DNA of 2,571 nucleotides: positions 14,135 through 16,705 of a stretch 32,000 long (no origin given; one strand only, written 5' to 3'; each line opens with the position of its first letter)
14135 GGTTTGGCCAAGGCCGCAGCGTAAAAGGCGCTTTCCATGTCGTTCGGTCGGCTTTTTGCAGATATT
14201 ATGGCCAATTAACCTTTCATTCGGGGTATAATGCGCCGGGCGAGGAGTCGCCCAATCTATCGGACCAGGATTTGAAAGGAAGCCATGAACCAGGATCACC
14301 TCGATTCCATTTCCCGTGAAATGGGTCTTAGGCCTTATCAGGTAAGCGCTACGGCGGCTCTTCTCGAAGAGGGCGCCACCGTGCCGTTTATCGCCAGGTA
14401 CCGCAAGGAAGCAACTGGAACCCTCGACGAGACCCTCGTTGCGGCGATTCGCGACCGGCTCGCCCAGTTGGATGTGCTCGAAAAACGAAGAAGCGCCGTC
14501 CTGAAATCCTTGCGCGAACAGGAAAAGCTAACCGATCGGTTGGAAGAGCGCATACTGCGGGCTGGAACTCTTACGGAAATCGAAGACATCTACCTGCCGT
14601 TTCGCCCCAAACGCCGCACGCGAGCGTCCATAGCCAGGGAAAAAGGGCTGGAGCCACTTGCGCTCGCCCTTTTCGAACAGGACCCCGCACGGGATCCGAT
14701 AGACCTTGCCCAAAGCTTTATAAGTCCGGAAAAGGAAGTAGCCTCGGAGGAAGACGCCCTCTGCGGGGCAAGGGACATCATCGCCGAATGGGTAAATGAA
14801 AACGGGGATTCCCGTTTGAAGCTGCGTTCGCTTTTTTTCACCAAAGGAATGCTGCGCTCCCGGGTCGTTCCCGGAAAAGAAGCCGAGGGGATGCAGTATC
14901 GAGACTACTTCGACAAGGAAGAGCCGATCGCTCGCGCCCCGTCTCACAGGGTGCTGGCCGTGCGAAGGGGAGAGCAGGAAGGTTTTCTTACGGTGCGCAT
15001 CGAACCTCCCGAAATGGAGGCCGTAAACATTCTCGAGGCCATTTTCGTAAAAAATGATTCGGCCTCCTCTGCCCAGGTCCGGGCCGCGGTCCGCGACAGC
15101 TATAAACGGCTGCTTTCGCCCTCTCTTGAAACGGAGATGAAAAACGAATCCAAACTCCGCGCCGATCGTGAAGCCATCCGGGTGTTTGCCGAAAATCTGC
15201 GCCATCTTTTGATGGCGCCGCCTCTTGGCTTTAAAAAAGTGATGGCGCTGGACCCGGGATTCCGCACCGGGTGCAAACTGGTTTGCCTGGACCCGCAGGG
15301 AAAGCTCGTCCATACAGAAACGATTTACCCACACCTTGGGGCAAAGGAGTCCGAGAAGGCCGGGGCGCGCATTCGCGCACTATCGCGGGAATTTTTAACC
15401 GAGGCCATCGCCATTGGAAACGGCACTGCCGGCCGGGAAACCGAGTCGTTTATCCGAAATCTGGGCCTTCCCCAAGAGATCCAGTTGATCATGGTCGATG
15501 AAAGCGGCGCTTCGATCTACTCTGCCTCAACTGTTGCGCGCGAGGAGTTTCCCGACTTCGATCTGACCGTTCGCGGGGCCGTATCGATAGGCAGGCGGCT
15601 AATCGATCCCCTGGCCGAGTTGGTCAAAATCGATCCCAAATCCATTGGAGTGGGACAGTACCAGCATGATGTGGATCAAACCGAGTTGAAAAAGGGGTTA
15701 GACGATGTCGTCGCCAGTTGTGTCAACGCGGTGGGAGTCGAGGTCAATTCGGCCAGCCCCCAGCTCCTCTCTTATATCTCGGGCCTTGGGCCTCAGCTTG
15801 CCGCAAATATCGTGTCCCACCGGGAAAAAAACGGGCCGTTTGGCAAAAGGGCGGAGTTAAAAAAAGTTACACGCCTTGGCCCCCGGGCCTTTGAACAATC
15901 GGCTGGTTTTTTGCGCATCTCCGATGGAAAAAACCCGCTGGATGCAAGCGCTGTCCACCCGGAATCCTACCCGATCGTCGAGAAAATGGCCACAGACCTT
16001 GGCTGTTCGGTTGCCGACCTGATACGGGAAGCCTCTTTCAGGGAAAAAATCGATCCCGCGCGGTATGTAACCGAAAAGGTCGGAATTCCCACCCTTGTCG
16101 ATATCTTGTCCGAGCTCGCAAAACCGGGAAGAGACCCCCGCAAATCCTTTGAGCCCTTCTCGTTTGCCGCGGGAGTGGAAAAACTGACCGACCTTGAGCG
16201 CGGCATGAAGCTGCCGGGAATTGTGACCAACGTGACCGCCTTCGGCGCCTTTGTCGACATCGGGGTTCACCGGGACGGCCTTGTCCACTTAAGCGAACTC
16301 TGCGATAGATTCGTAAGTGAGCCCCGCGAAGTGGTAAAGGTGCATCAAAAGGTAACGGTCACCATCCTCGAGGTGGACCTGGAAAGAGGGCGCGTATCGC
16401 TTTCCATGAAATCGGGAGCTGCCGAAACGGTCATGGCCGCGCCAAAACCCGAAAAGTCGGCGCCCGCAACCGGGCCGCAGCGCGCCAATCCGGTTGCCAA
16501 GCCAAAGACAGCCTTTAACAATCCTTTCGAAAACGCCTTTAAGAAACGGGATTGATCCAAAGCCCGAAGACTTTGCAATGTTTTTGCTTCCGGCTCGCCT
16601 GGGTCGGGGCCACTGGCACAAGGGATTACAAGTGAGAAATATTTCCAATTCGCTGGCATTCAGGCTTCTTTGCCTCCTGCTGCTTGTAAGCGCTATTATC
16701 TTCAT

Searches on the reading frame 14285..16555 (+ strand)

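Call 6: search_protein_families(library=pfam, proteins=[window:14285-16555:+], max_evalue=0.01)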
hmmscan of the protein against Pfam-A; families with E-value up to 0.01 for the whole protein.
window:14285-16555:+ (756 aa): 10 families
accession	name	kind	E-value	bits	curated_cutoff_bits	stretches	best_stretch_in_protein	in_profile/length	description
PF16921.10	Tex_YqgF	-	6.8e-45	153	27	1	317-439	1-125/126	Tex protein YqgF-like domain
PF22706.1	Tex_central_region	-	1.3e-36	126.7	27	1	133-301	1-178/178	Tex central region-like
PF12836.13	HHH_3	-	1.8e-26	92.4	27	1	480-544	1-65/65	Helix-hairpin-helix motif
PF09371.15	Tex_N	-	4.6e-26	90.8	32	1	4-76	2-74/75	Tex-like protein N-terminal domain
PF17674.7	HHH_9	-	9.2e-26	90.9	23.1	1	550-619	1-70/70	HHH domain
PF00575.29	S1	-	9.3e-20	71.2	22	1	638-709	3-74/74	S1 RNA binding domain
PF14635.12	HHH_7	-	1e-09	39.1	27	1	453-546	5-104/104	Helix-hairpin-helix motif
PF23459.1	S1_RRP5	-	1e-08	36.1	27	1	637-707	1-71/72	RRP5 S1 domain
PF14639.11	YqgF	-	2.8e-06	27.7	35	1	398-447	98-147/150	Holliday-junction resolvase-like of SPT6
PF14579.12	HHH_6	-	0.0075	16.9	25.6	0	495-530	27-62/90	Helix-hairpin-helix motif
